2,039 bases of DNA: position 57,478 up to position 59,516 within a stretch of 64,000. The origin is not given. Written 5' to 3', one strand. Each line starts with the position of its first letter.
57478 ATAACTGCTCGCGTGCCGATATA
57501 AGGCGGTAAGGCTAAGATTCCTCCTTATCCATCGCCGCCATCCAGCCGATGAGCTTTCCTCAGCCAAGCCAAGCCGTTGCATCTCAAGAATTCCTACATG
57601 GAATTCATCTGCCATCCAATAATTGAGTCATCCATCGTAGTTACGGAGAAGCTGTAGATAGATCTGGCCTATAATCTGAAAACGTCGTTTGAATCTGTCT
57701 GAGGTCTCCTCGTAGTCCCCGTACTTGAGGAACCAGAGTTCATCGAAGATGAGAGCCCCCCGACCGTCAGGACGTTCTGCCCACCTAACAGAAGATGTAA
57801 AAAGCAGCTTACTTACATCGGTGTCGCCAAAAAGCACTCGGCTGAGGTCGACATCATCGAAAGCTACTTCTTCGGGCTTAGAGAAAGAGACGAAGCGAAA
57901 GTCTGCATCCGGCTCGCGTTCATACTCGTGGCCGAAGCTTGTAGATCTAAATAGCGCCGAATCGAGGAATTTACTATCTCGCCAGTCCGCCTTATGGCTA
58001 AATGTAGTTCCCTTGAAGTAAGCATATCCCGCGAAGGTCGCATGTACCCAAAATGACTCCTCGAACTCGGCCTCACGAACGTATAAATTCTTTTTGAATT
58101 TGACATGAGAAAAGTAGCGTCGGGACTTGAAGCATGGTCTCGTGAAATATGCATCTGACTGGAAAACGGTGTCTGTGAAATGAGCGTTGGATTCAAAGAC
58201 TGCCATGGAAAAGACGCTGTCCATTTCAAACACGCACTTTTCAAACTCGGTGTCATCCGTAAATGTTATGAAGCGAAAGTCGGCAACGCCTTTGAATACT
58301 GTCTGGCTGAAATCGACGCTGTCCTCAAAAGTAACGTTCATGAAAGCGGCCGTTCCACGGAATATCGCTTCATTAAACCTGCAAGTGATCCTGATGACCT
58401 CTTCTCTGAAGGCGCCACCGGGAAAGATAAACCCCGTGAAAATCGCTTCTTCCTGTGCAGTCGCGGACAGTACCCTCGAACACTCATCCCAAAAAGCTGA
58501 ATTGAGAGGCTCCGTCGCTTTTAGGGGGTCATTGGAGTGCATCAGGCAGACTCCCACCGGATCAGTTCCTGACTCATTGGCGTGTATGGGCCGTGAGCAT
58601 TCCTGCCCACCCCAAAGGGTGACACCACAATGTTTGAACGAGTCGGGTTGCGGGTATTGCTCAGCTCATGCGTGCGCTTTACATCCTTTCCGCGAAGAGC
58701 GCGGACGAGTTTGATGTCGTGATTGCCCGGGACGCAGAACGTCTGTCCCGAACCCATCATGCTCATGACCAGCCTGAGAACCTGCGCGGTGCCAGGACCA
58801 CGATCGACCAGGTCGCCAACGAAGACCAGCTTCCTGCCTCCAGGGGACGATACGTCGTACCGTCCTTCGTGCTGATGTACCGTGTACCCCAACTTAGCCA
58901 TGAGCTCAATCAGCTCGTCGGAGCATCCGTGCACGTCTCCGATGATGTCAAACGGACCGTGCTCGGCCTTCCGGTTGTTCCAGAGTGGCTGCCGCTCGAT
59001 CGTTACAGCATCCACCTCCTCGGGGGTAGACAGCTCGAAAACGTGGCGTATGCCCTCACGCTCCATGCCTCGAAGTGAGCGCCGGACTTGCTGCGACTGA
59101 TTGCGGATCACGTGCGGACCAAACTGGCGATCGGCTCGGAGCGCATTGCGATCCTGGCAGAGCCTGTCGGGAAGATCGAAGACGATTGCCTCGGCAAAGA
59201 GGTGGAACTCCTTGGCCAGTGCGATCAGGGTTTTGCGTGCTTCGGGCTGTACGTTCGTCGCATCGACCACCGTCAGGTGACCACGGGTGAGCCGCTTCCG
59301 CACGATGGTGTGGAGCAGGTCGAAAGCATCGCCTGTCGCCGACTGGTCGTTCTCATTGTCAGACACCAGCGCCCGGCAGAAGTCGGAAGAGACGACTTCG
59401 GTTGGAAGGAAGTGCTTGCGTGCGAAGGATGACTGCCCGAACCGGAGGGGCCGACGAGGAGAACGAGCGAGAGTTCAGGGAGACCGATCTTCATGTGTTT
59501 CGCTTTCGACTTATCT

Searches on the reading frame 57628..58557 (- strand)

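Call 95: search_protein_families(library=pfam, max_evalue=0.00001, proteins=[window:57628-58557:-])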
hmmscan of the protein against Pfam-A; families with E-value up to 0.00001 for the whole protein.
window:57628-58557:- (309 aa): 1 family
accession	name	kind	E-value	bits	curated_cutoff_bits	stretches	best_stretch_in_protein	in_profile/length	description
PF13576.12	Pentapeptide_3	-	1.8e-17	63.7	27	1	61-108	1-47/48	Pentapeptide repeats (9 copies)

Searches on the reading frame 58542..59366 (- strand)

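Call 95: search_protein_families(library=pfam, max_evalue=0.00001, proteins=[window:58542-59366:-])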
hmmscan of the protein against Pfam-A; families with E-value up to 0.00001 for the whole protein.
window:58542-59366:- (274 aa): 2 families
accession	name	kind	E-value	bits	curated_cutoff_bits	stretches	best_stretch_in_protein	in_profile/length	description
PF13671.12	AAA_33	-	5.9e-15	56.3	27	1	6-97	47-139/143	AAA domain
PF00149.33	Metallophos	-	3.6e-11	44.3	21.5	1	138-226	2-74/191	Calcineurin-like phosphoesterase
